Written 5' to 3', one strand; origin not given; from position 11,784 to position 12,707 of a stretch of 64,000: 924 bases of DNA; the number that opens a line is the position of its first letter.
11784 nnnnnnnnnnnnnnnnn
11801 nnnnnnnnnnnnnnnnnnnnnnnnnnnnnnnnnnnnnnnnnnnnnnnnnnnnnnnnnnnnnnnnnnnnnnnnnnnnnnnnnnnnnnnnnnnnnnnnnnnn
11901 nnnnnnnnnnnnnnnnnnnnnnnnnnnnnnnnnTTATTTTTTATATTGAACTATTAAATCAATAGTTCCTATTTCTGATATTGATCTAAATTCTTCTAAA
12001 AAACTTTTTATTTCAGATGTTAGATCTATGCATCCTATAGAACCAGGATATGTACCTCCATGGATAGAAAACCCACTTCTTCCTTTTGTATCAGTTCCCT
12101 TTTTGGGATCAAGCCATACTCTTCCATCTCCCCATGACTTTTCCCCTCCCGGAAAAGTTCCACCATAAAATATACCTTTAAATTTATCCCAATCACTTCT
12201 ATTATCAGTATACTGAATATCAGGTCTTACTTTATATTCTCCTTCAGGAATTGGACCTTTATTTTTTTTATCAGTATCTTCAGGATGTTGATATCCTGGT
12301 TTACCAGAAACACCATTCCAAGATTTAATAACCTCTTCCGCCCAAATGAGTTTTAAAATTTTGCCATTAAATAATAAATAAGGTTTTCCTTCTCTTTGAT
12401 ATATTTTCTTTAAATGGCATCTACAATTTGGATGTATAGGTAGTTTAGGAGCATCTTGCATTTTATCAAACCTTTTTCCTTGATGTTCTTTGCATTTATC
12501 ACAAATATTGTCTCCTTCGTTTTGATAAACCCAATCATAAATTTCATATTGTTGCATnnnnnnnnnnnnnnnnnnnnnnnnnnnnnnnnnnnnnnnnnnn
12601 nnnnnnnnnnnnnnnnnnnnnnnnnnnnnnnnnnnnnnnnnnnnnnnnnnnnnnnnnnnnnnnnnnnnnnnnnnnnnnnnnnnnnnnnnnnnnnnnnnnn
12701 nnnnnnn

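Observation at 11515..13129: Three-gene module: coupled gene, MuF-motif + L,D-transpeptidase/Tlde1-like putative toxin, and small membrane protein (possible polymorphic toxin-immunity remnant)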

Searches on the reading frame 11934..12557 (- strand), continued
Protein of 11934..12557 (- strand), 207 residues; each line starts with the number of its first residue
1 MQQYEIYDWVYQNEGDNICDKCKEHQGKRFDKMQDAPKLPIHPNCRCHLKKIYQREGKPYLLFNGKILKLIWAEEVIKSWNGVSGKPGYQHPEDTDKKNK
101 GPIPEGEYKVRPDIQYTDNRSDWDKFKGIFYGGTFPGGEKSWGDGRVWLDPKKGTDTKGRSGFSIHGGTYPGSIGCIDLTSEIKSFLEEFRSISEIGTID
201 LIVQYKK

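Call 22: find_encoding_contigs(protein=P0001, flank=10000, max_places=3)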
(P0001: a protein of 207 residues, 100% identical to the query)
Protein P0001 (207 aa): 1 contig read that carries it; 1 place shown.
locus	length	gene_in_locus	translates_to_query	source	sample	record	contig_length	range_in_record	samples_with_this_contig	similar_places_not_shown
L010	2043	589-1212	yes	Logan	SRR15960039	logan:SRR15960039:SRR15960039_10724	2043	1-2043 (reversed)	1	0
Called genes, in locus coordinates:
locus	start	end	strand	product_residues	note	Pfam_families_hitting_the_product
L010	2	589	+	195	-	?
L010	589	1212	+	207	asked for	PF10908:Tlde1_dom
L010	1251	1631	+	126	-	-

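Call 48: predict_structure(alignment_id=A3)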
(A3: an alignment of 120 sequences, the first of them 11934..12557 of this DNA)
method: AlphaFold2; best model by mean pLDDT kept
length: 207 residues; sequences in the alignment: 120
mean_pLDDT: 88.2   pTM: 0.79
mean pLDDT of the five models: 88.2, 88.0, 87.9, 86.3, 85.5
residues with pLDDT >= 90: 113; 70-90: 83; 50-70: 11; < 50: 0
segments of 3 or more residues with pLDDT < 50: none
pLDDT, mean of each block of 10 residues (from residue 1): 67 69 83 82 77 80 98 94 97 95 98 90 81 83 94 97 95 93 96 90 94
secondary structure, 60 per line:
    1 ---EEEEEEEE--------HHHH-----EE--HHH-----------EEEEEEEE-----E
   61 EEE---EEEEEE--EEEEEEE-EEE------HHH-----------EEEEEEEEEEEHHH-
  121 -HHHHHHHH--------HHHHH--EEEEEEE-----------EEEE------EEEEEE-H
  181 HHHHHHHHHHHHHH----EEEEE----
elements in order: E4-11 H20-23 E47-54 E60-63 E67-72 E75-81 E83-85 E106-116 H122-129 H138-142 E145-151 E163-166 E173-178 H180-194 E199-203

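Call 53: find_related_loci(query=window:11934-12557:-, collection=viral_contigs, flank=8000)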
Query window:11934-12557:- (207 aa) in viral_contigs; peptide patterns used: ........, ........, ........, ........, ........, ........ (x = any residue, [..] = any of these).
17 stretches matched a pattern, but none encodes a relative of the query by tblastn (E <= 1e-3).

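Call 54: fold_search(model_id=the predicted structure, library=pdb)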
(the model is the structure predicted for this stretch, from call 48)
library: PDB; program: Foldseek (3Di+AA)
matches with E <= 10: 337; with E <= 0.001: 35
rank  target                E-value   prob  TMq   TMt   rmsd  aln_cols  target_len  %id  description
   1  7uo3_A                1.9e-08  1.00  0.53  0.62   4.4       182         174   22  Co-crystal structure of Salmonella Typhimurium Tlde1a in complex with D-alanine (released 2022-11-02)
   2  7uo8_A                2.4e-08  1.00  0.52  0.61   4.2       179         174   23  Co-crystal structure of Salmonella Typhimurium Tlde1a in complex with D-methionine (released 2022-11-02)
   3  7uma_A                2.5e-08  1.00  0.52  0.62   4.3       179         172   22  Crystal structure of Tlde1a from Salmonella Typhimurium (released 2022-11-02)
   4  4a1i_A                2.9e-05  1.00  0.37  0.46   9.0       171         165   15  ykud from B.subtilis (released 2012-09-26)
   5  1y7m_A                2.9e-05  1.00  0.38  0.46  14.0       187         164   16  Crystal Structure of the B. subtilis YkuD protein at 2 A resolution (released 2005-03-01)
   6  5d7h_B                1.4e-04  1.00  0.37  0.23   8.6       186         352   15  X-RAY CRYSTAL STRUCTURE OF L,D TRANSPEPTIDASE 2 FROM MYCOBACTERIUM TUBERCULOSIS (released 2016-09-28)
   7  4qra_A                2.6e-04  1.00  0.35  0.23   8.9       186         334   13  Structure and specificity of L-D-Transpeptidase from Mycobacterium tuberculosis and antibiotic resistance: Calcium bin (released 2015-12-23)
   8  5du7_A                3.1e-04  1.00  0.36  0.23   8.3       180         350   14  Crystal structure of ldtMt2 at 1.79 Angstrom resolution (released 2016-09-28)
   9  4qra_B                3.5e-04  1.00  0.35  0.23   8.9       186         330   13  Structure and specificity of L-D-Transpeptidase from Mycobacterium tuberculosis and antibiotic resistance: Calcium bin (released 2015-12-23)
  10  4xvo_A                3.7e-04  1.00  0.36  0.35   9.6       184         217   14  L,D-transpeptidase from Mycobacterium smegmatis (released 2015-02-11)
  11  4jmn                  3.9e-04  1.00  0.34  0.33  10.1       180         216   12  Crystal structure of LD transpeptidase LdtMt1 from M. tuberculosis (released 2013-10-23)
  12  5d7h_A                4.2e-04  1.00  0.35  0.22   8.9       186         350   13  X-RAY CRYSTAL STRUCTURE OF L,D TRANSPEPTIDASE 2 FROM MYCOBACTERIUM TUBERCULOSIS (released 2016-09-28)
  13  3tx4_A                4.4e-04  1.00  0.36  0.29   8.4       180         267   13  Crystal Structure of Mutant (C354A) M. tuberculosis LD-transpeptidase type 2 (released 2012-12-05)
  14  3tur_A                4.4e-04  1.00  0.35  0.29   9.0       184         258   13  Crystal Structure of M. tuberculosis LD-transpeptidase type 2 complexed with a peptidoglycan fragment (released 2012-12-05)
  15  8ikr_A                4.7e-04  1.00  0.40  0.42   5.1       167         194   17  Crystal structure of DpaA (released 2023-10-11)
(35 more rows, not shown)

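Call 64: search_protein_families(library=pfam, proteins=[L005:6738-7793:+], max_evalue=1)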
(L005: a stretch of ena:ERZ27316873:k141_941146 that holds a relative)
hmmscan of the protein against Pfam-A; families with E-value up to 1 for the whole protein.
L005:6738-7793:+ (351 aa): 2 families
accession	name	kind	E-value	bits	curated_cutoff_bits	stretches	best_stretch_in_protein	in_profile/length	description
PF04233.19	Phage_Mu_F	-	5.6e-05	24.3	29.6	1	20-60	68-110/112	Phage Mu protein F like protein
PF20270.3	CATRA-C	-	0.38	11.9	24.6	0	144-178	65-99/137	CASPASE and TPR Repeat-Associated C-terminal domain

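Call 86: search_solved_structures(query=A3, max_evalue=1, show_alignments=2)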
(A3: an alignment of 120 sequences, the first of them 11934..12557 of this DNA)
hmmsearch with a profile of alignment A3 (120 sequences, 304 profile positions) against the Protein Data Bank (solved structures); distinct sequences matched with E-value up to 1: 3.
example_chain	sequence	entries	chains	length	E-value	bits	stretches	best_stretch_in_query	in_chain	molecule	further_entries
7uma_A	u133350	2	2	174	1.3e-09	41.2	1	111-261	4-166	Tlde1a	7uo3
7uo8_A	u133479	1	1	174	1.5e-09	41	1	111-262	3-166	Tlde1a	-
8oyv_A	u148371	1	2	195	0.66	12.7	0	232-281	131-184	De novo designed soluble Claudin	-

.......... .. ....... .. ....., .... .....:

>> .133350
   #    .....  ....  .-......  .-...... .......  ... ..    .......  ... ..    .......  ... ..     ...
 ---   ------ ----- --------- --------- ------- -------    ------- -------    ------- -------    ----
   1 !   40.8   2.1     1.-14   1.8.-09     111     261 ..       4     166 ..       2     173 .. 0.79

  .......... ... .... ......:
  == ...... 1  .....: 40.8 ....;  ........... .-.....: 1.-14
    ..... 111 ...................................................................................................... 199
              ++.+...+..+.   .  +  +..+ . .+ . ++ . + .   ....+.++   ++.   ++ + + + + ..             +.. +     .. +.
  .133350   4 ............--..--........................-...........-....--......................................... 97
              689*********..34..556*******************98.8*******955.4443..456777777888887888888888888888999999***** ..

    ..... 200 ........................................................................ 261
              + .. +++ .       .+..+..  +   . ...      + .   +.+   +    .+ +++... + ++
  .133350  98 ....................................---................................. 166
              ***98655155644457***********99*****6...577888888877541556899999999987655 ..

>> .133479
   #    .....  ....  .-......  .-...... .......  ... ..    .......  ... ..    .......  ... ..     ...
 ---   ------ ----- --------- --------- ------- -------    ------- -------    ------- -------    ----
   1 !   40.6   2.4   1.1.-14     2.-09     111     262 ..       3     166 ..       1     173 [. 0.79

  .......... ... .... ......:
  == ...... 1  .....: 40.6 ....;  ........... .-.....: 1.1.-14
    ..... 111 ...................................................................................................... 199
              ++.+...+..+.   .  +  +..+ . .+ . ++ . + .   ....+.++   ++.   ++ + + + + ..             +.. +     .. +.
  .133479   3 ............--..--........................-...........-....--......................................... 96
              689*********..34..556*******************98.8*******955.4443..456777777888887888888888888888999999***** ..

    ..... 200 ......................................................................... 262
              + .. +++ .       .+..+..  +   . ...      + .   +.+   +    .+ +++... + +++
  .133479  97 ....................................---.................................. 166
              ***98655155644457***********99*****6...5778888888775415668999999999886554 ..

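Call 87: search_dna_similar(query=window:11934-12557:-, collection=phages, mode=protein, max_evalue=0.001, max_rows=15)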
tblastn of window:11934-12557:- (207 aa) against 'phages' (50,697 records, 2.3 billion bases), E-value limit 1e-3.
Records with a match: 4; places in all: 4; records where one place covers at least 80% of the query: 0.
Best place of each record, by identity: <60% 4.
By first word of the organism name: Bacteriophage 2; Clostridium 2.
By host as written in the record: - 3; Clostridium perfringens 1.
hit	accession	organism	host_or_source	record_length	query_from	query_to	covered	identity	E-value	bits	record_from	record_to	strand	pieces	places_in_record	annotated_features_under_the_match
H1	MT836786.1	Bacteriophage sp.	human fecal samples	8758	56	206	73%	40.5%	2e-22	100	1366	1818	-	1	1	record has no annotation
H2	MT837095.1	Bacteriophage sp.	human fecal samples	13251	91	205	56%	38.8%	6e-12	69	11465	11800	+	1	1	record has no annotation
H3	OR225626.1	Clostridium phage LPCPA58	-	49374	6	48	21%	46.5%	2e-5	50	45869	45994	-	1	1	hypothetical protein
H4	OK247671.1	Clostridium phage vB_CpeS_BG3P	Clostridium perfringens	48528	6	48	21%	46.5%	3e-5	50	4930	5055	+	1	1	head morphogenesis protein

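Call 89: get_annotated_region(hit=H1, flank=5000)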
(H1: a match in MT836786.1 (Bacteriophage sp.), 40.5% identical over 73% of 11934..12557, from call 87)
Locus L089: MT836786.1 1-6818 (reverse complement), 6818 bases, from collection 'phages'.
description: UNVERIFIED: Bacteriophage sp. clone scaffold_3053 genomic sequence.
organism: Bacteriophage sp. (NCBI taxid 38018)
taxonomy: Viruses
host: -; source: human fecal samples; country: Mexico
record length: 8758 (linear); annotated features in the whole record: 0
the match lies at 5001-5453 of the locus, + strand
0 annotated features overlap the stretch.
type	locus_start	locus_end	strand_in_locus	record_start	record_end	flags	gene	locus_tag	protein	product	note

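Call 90: get_annotated_region(hit=H2, flank=5000)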
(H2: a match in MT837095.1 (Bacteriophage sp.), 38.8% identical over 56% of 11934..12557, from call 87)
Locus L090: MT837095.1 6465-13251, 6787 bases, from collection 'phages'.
description: UNVERIFIED: Bacteriophage sp. clone scaffold_3883 genomic sequence.
organism: Bacteriophage sp. (NCBI taxid 38018)
taxonomy: Viruses
host: -; source: human fecal samples; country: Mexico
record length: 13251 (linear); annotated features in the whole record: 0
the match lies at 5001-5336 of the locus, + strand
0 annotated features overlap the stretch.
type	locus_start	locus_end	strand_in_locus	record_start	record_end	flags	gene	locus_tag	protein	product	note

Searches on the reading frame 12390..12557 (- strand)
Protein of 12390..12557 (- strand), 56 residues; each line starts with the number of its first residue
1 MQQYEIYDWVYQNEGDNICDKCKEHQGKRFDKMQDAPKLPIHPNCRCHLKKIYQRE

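Call 57: search_protein_families(library=pfam, alignment_id=A4, max_evalue=0.1)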
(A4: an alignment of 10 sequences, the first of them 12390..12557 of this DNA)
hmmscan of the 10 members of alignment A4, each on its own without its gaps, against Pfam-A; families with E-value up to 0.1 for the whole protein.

A. member 1, window:12390-12557:- (56 aa): 1 family
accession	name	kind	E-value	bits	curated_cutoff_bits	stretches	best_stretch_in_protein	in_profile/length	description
PF04233.19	Phage_Mu_F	-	0.00049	21.2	29.6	1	6-49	64-111/112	Phage Mu protein F like protein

B. families by the number of members that match (of 10 scanned): 3 families
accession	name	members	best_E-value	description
PF04233.19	Phage_Mu_F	9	5.2e-07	Phage Mu protein F like protein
PF25310.1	VG15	3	0.02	VG15 protein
PF22253.2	DUF6948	1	0.06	Domain of unknown function (DUF6948)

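Call 58: find_related_loci(query=A4, collection=viral_contigs, flank=6000)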
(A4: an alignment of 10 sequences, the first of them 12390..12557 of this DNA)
Query A4 (56 aa) in viral_contigs; peptide patterns used: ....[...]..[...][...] (x = any residue, [..] = any of these).
454 stretches matched a pattern; 70 encode a relative of the query (tblastn E <= 1e-3); 70 distinct loci.
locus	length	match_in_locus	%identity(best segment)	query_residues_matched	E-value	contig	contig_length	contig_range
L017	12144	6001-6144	45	6-54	6e-10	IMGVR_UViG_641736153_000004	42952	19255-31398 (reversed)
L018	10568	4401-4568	38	3-49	3e-8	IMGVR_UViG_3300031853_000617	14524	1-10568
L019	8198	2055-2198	35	8-56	5e-8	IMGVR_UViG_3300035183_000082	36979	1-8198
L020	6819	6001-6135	40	9-55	2e-7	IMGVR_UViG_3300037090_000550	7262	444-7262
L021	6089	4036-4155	39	9-49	9e-7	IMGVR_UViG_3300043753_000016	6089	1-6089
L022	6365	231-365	30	9-54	8e-7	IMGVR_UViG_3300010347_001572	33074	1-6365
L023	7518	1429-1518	50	27-56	1e-6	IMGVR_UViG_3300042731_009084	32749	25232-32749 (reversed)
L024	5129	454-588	43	7-51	2e-6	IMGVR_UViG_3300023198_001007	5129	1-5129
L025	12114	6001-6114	39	17-49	3e-6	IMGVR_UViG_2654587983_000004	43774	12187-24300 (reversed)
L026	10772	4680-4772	55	19-49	3e-6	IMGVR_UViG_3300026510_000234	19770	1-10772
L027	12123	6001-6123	38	16-56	4e-6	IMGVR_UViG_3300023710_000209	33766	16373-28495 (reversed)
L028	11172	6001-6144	31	5-53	5e-6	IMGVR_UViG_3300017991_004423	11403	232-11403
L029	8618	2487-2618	36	3-47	6e-6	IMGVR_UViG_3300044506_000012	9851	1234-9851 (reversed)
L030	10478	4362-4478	43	10-48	6e-6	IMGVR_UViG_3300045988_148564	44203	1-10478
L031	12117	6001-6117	43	10-48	6e-6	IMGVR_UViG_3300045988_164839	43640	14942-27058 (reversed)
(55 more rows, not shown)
